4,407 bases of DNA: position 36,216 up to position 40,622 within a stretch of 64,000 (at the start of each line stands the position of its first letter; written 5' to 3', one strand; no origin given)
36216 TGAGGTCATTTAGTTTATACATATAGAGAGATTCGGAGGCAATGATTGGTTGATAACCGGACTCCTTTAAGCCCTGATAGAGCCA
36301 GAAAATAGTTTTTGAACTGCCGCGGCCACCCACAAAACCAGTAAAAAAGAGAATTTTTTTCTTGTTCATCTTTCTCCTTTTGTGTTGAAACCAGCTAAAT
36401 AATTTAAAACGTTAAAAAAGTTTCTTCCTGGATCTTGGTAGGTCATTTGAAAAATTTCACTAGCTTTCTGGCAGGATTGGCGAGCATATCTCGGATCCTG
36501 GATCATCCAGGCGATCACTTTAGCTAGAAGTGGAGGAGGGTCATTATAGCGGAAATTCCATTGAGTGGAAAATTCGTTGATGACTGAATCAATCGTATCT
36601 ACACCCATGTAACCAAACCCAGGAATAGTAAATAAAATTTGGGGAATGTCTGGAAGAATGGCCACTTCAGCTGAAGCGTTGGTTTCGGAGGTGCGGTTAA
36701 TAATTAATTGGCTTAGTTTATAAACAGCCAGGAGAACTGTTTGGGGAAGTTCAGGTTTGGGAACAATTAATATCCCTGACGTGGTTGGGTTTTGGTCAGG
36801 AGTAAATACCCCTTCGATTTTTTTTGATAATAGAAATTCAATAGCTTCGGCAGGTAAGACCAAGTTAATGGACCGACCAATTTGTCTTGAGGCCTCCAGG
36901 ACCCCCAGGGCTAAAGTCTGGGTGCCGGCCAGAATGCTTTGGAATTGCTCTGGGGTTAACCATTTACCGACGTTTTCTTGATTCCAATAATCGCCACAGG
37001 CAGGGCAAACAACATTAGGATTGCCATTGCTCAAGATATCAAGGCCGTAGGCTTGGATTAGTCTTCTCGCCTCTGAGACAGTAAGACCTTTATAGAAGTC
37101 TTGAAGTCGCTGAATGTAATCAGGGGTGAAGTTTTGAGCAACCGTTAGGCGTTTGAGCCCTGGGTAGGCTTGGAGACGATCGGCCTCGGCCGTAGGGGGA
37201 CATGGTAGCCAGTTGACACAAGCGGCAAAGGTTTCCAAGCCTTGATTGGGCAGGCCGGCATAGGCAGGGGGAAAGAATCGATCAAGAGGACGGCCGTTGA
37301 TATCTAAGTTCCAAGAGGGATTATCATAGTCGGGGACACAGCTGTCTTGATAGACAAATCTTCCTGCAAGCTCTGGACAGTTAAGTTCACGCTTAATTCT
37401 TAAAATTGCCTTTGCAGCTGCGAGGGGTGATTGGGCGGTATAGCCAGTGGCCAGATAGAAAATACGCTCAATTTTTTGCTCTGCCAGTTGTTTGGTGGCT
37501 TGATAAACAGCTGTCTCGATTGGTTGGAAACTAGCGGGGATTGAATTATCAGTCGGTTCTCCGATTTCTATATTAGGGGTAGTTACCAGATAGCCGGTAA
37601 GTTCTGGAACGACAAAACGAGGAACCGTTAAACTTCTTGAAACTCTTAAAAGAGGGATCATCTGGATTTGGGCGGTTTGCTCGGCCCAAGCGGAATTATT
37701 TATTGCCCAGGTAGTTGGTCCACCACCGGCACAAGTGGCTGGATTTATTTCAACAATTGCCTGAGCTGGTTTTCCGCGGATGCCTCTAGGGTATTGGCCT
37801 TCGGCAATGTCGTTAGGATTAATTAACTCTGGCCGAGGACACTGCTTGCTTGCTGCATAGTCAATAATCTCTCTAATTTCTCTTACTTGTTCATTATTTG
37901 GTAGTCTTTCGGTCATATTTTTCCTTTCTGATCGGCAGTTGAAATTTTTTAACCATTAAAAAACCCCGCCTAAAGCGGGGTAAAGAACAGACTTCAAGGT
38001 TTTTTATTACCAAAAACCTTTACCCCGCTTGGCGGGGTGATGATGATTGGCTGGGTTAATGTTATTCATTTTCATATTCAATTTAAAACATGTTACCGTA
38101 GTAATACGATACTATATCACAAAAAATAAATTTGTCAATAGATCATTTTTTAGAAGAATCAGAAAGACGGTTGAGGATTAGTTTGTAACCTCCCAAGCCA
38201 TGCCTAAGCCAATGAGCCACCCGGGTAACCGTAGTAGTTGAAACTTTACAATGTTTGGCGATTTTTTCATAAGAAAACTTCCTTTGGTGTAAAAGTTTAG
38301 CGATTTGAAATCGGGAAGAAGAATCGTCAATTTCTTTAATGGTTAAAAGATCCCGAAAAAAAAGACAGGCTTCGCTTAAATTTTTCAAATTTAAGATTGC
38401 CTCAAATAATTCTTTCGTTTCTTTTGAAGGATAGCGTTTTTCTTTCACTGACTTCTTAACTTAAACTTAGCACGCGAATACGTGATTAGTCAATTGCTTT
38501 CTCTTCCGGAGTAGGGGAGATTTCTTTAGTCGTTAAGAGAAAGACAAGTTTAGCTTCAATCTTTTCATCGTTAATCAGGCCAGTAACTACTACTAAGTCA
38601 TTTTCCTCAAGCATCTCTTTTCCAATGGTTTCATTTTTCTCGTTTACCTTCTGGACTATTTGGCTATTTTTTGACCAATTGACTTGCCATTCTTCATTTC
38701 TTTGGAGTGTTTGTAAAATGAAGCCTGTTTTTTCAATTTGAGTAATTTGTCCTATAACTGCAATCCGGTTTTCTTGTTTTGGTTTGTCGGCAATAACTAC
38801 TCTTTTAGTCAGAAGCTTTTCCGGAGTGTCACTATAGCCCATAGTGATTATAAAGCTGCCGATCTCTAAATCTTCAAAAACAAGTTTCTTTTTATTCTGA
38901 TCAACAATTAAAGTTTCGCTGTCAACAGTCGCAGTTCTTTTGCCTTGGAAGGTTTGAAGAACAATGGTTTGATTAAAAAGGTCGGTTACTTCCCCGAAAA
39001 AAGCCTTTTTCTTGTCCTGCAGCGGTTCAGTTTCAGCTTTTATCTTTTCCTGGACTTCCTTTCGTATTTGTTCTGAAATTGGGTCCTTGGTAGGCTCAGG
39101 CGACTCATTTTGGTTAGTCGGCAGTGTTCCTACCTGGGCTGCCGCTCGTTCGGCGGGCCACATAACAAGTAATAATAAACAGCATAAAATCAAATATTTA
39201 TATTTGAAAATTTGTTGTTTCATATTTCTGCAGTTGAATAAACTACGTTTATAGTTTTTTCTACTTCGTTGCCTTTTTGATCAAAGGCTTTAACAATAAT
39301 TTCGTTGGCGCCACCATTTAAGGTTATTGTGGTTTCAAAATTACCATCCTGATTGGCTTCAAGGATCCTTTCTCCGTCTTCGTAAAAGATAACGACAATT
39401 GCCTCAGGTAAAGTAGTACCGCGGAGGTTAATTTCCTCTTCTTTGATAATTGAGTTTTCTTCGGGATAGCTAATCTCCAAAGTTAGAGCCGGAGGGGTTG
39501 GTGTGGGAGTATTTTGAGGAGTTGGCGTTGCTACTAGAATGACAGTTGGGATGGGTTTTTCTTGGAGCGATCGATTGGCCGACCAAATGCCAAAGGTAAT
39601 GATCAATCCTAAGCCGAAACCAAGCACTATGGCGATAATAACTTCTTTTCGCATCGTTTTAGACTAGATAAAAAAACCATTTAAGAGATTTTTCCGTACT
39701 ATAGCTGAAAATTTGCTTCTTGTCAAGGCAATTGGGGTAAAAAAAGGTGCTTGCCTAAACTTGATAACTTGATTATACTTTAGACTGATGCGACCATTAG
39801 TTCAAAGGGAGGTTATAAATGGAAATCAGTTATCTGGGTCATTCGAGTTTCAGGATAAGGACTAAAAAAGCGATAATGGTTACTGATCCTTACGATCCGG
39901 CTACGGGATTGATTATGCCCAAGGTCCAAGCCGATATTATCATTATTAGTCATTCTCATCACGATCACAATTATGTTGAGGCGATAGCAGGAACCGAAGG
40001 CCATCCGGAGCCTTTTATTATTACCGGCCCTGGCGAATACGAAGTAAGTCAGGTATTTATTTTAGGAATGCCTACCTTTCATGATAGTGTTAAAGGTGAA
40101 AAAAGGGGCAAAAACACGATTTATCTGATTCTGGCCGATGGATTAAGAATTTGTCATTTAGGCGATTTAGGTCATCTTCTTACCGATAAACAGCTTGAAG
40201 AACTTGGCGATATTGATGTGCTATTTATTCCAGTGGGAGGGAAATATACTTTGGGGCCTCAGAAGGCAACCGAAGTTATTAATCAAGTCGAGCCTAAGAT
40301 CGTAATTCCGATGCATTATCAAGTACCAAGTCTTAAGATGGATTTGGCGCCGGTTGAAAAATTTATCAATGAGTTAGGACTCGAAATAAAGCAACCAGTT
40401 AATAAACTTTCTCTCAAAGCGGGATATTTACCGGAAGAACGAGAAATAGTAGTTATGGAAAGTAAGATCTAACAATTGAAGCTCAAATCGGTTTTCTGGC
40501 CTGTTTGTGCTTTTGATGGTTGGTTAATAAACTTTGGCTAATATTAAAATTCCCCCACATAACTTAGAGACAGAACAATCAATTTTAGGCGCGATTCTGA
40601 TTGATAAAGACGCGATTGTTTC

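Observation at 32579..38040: G/C-richer, translationally coupled cassette with four unusual enzymes: candidate uncharacterised glycoconjugate / small-molecule pathway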

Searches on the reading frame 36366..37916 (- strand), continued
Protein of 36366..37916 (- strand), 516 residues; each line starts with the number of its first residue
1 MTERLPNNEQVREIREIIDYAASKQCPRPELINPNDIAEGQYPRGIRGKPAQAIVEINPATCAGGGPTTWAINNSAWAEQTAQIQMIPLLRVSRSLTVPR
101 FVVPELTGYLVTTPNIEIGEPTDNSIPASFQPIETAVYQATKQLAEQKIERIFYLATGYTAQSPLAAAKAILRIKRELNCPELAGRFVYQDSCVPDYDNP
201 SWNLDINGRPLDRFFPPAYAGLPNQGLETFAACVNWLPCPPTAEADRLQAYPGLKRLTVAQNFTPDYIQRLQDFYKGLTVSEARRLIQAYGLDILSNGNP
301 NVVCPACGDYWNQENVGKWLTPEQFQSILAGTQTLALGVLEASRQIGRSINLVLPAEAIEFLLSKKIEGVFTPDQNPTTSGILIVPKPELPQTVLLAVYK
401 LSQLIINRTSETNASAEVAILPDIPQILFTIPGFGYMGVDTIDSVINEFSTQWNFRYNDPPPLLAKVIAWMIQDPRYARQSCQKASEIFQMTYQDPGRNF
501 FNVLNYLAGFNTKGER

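Call 93: find_encoding_contigs(protein=P0020, flank=8000, max_places=2)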
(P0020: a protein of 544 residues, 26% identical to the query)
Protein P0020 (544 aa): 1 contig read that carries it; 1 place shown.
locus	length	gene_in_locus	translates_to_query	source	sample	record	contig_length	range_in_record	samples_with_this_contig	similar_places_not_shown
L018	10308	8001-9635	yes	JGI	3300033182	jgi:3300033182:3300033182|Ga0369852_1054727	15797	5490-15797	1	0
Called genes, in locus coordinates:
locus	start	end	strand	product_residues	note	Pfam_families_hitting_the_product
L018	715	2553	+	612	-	-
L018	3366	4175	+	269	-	-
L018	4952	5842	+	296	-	-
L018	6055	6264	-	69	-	PF00313:CSD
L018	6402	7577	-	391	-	-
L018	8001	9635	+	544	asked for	-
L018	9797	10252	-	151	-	PF13302:Acetyltransf_3 (weak), PF13673:Acetyltransf_10, PF00583:Acetyltransf_1, PF13508:Acetyltransf_7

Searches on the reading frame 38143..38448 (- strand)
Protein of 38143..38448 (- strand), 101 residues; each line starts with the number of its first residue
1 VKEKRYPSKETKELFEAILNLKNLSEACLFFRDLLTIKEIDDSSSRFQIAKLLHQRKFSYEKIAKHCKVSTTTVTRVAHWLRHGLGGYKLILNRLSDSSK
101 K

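Call 86: search_protein_families(library=pfam, proteins=[window:38143-38448:-], max_evalue=0.001)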
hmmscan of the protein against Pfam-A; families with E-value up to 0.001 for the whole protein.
window:38143-38448:- (101 aa): 3 families
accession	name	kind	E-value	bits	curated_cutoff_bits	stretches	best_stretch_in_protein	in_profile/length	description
PF01371.25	Trp_repressor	-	5.1e-21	75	27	1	11-95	3-87/88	Trp repressor protein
PF13384.12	HTH_23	-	1.4e-06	28.4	24.6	1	46-85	7-46/50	Homeodomain-like domain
PF13936.12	HTH_38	-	5.1e-05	23.4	27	1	46-77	10-40/44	Helix-turn-helix domain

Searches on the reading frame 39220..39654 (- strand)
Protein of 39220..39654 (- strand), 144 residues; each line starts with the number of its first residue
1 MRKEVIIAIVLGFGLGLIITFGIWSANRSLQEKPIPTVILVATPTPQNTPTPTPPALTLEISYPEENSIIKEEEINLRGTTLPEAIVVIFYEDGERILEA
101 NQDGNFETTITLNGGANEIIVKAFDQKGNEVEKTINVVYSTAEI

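Call 86: search_protein_families(library=pfam, proteins=[window:39220-39654:-], max_evalue=0.001)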
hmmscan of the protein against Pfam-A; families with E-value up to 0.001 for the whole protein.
window:39220-39654:- (144 aa): 2 families
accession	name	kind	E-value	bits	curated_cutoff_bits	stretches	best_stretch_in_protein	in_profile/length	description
PF09136.16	Glucodextran_B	-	1.2e-11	44.8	27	1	58-138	2-80/83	Glucodextranase, domain B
PF17936.7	Big_6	-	2.6e-05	24.8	27.6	1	67-134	7-77/83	Bacterial Ig domain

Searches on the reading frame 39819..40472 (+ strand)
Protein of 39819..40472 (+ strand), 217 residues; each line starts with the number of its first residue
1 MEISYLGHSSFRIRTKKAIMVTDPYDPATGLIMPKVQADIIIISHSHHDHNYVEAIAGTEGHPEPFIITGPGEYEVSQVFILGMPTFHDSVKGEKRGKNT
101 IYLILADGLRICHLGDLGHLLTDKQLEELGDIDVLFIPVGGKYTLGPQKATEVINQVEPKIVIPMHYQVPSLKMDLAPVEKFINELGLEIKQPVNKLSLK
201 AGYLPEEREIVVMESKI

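Call 86: search_protein_families(library=pfam, proteins=[window:39819-40472:+], max_evalue=0.001)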
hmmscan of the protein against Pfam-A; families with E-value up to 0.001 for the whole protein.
window:39819-40472:+ (217 aa): 2 families
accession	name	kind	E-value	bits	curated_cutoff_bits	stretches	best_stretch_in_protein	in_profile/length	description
PF13483.12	Lactamase_B_3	-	1.4e-54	184.8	24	1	2-166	1-160/160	Beta-lactamase superfamily domain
PF12706.13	Lactamase_B_2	-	1e-10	42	27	1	81-167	105-200/200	Beta-lactamase superfamily domain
